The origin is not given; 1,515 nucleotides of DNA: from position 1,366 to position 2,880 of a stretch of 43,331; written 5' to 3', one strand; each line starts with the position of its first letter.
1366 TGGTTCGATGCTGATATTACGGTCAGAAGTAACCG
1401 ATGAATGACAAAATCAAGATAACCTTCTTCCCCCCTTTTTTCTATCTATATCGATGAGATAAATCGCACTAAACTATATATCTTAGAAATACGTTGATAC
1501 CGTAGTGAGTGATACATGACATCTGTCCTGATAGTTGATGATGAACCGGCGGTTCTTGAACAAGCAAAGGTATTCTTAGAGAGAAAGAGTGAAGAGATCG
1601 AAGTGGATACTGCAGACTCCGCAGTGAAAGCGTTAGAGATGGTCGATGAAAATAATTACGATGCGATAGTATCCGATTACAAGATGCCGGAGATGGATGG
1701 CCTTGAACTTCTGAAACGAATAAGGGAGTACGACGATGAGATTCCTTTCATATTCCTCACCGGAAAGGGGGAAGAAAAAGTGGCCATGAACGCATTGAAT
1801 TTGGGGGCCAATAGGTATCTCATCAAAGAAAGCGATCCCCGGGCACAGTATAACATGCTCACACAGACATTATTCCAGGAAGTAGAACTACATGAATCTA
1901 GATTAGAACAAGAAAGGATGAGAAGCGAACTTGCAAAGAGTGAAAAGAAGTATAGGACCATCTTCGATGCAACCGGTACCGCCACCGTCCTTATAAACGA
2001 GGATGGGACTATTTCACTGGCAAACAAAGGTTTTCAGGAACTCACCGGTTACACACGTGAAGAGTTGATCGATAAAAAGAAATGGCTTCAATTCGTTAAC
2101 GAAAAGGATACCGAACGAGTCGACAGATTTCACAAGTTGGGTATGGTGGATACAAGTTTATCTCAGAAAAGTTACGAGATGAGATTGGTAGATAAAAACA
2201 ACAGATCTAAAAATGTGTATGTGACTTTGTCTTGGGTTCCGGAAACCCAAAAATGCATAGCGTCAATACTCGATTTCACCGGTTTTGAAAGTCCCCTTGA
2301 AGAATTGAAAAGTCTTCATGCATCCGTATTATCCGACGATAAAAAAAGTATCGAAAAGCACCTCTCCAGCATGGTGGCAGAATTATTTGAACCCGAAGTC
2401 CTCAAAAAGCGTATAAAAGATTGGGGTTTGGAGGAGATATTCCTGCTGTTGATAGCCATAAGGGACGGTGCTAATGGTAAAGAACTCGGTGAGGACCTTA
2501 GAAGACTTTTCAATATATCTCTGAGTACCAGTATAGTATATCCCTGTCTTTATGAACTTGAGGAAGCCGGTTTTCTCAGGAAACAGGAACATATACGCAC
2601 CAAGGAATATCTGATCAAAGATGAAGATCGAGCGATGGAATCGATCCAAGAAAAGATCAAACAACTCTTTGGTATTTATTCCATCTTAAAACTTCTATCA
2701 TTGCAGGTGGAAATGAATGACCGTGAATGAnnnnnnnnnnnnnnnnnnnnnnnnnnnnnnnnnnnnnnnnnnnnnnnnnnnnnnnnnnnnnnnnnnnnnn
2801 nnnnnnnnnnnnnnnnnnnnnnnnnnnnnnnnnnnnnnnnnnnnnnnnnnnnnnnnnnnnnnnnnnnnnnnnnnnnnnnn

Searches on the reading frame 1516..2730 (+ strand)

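Call 20: search_protein_families(library=pfam, proteins=[window:1516-2730:+], max_evalue=0.01)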
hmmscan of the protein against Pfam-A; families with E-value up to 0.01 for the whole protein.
window:1516-2730:+ (404 aa): 9 families
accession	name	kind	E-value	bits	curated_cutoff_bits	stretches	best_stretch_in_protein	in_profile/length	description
PF00072.30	Response_reg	-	1.9e-29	102.5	30.2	1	4-110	1-105/111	Response regulator receiver domain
PF13426.13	PAS_9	-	6.4e-11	42.9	27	1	156-245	3-88/103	PAS domain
PF00989.32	PAS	-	4.9e-10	39.9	22.6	1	145-214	2-71/113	PAS fold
PF13188.13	PAS_8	-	3.4e-07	30.4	21.8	1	145-197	2-53/65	PAS domain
PF24820.1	Diguanyl_cycl_sensor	-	8.7e-07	29.3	28.1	1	155-249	7-104/109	Diguanylate cyclase-like sensor domain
PF08447.18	PAS_3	-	5.8e-06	26.9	25.6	1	169-229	4-63/89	PAS fold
PF08448.16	PAS_4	-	0.00033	21.3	23.1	1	150-204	1-54/110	PAS fold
PF23198.2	PDE8A_N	-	0.00074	19.9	29.6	1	27-126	34-139/147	PDE8A-like, N-terminal domain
PF03551.20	PadR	-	0.0015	18.9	27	1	312-367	3-65/75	Transcriptional regulator PadR-like family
